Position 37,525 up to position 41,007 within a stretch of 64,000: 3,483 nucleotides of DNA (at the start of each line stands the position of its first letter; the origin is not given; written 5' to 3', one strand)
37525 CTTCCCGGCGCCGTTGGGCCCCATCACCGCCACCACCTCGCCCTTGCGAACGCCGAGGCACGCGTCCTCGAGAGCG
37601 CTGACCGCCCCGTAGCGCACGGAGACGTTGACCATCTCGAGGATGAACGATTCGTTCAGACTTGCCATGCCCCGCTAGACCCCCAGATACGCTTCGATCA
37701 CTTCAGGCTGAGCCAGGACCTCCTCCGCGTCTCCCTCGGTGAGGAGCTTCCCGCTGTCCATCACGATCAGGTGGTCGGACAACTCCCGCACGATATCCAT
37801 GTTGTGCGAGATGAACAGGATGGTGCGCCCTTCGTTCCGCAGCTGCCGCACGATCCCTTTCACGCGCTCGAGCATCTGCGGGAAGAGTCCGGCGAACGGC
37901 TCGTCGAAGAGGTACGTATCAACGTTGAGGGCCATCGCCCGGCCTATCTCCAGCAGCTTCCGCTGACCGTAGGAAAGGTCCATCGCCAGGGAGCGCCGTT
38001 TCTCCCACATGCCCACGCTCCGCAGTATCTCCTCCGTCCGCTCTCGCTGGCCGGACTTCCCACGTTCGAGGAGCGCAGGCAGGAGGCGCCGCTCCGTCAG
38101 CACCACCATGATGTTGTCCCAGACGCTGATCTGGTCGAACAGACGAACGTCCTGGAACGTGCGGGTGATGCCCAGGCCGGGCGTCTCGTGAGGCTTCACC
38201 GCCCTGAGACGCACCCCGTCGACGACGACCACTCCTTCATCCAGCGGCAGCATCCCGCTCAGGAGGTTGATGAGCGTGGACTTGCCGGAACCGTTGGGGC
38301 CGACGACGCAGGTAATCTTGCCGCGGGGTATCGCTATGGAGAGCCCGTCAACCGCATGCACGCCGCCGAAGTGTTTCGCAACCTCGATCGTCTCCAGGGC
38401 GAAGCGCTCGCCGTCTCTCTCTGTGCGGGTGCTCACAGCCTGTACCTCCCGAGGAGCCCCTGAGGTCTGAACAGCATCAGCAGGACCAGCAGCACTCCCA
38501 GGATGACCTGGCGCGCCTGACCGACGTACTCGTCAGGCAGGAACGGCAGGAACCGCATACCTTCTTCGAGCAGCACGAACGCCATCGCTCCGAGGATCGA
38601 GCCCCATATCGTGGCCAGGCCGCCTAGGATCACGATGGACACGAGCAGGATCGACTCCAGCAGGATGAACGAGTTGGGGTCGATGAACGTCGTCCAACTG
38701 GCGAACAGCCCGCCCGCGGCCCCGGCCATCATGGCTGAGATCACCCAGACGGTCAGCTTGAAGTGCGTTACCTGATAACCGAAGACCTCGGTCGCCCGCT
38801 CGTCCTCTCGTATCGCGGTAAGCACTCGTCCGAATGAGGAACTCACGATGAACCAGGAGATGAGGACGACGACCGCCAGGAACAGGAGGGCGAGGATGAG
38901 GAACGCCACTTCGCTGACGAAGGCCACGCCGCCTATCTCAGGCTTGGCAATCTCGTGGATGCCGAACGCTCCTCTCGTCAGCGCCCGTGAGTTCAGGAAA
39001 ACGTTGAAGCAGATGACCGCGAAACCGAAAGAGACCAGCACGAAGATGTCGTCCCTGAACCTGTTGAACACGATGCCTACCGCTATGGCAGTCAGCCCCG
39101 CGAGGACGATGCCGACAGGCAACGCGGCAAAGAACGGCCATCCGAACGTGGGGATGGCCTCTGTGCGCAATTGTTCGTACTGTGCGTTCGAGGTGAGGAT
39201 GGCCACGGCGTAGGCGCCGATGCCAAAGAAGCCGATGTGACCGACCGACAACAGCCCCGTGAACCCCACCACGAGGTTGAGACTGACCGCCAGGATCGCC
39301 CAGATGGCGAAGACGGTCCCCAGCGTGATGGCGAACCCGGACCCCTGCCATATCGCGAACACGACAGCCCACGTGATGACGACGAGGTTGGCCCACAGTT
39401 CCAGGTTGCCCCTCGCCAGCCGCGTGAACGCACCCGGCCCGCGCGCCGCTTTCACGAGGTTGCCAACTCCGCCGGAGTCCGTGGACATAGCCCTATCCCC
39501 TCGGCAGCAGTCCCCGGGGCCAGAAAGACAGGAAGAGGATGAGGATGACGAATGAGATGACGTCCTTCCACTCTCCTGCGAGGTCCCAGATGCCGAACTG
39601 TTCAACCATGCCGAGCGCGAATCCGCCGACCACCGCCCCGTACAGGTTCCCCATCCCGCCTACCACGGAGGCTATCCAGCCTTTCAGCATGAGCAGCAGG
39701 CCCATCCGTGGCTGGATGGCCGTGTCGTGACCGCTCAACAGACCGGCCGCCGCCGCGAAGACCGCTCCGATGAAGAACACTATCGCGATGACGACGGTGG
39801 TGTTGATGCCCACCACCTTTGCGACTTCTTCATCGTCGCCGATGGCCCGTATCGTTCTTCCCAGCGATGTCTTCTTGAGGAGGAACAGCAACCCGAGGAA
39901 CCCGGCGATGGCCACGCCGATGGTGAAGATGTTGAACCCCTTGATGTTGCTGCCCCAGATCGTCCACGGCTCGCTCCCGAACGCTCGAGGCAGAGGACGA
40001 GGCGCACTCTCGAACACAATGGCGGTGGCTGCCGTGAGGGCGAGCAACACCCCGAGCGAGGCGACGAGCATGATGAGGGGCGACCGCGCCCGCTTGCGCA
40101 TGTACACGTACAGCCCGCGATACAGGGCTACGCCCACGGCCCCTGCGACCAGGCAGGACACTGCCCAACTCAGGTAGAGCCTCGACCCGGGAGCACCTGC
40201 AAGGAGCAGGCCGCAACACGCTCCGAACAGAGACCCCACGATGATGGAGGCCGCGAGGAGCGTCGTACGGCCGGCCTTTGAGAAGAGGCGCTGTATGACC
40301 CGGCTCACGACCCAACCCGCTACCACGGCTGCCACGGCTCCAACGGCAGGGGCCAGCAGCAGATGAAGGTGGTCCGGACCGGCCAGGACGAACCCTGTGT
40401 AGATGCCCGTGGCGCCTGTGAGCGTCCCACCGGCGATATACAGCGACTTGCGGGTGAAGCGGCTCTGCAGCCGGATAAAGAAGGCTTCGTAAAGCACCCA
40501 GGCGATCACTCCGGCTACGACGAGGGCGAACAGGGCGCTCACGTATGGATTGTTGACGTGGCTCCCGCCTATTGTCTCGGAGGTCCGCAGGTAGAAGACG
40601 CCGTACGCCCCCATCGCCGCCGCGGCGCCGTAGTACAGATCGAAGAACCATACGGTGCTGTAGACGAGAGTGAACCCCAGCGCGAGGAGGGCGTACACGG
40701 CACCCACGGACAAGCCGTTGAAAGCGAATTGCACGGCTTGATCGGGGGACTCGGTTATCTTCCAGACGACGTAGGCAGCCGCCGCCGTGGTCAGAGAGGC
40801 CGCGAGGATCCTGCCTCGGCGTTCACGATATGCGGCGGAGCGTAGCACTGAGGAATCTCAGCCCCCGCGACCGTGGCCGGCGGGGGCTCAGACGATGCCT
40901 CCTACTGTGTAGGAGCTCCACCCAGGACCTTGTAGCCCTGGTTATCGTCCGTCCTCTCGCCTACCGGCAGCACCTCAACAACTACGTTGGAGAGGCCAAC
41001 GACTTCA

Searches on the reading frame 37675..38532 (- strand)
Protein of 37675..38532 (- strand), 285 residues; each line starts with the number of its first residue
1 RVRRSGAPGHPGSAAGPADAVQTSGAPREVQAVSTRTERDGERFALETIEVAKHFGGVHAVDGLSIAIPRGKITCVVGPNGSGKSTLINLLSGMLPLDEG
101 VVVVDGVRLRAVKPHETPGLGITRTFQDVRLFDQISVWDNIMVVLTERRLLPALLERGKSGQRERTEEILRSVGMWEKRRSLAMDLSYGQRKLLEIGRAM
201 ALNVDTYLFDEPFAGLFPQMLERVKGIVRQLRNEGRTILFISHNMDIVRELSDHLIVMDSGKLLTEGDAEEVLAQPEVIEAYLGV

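Call 9: search_protein_families(library=pfam, proteins=[window:37675-38532:-], max_evalue=0.001)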
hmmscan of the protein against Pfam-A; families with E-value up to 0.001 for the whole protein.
window:37675-38532:- (285 aa): 8 families
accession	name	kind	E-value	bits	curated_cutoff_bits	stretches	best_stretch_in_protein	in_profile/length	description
PF00005.33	ABC_tran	-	2.5e-26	93.4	25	1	62-214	2-137/137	ABC transporter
PF13304.12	AAA_21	-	5.8e-12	46.7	27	2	73-94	1-22/304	AAA domain, putative AbiEii toxin, Type IV TA system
PF12399.14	BCA_ABC_TP_C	-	1.8e-07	31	25.5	1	262-285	1-24/27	Branched-chain amino acid ATP-binding cassette transporter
PF02463.25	SMC_N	-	2.2e-05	24.4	40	0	72-89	25-42/220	RecF/RecN/SMC N terminal domain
PF13476.12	AAA_23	-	4.1e-05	24.7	27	1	66-92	15-40/201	AAA domain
PF13555.12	AAA_29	-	7.9e-05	22.8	27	1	62-88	13-39/61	P-loop containing region of AAA domain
PF13175.12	AAA_15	-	0.00012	22.3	32.1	0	72-96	24-48/374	AAA ATPase domain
PF03193.22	RsgA_GTPase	-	0.00081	19.7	30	0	70-95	105-130/174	RsgA GTPase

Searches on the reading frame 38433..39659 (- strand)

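Call 9: search_protein_families(library=pfam, proteins=[window:38433-39659:-], max_evalue=0.001)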
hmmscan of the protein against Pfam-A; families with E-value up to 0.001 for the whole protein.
window:38433-39659:- (408 aa): 1 family
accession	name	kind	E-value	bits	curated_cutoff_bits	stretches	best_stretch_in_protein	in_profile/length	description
PF02653.21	BPD_transp_2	-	8.8e-42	143.5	26.8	1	113-394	5-268/269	Branched-chain amino acid transport system / permease component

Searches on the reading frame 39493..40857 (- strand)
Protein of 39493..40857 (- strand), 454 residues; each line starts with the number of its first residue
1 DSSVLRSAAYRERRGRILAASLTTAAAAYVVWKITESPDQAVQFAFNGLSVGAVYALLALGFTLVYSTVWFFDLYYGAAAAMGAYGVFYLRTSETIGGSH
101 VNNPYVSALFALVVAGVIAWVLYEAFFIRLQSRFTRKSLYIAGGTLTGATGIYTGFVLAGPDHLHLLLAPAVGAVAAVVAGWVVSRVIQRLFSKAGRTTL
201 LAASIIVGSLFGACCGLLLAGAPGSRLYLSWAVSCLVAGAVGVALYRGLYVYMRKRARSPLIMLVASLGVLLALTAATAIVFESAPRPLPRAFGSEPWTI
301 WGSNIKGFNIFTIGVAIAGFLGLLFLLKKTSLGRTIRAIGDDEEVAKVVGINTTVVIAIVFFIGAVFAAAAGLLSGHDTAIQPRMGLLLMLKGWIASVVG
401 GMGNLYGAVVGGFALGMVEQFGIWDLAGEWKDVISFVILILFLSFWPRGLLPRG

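Call 9: search_protein_families(library=pfam, proteins=[window:39493-40857:-], max_evalue=0.001)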
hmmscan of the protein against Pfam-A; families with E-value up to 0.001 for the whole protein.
window:39493-40857:- (454 aa): 1 family
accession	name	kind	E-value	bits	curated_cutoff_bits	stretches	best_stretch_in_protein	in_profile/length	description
PF02653.21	BPD_transp_2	-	1.8e-35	122.8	26.8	2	210-443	38-269/269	Branched-chain amino acid transport system / permease component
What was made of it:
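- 36913..42113 (-): Convergent Liv-type ABC transporter with two ATPases, two permeases and a Peripla_BP_6 binding protein. It is conserved next to the operon within the clade. Pfam (call 9).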
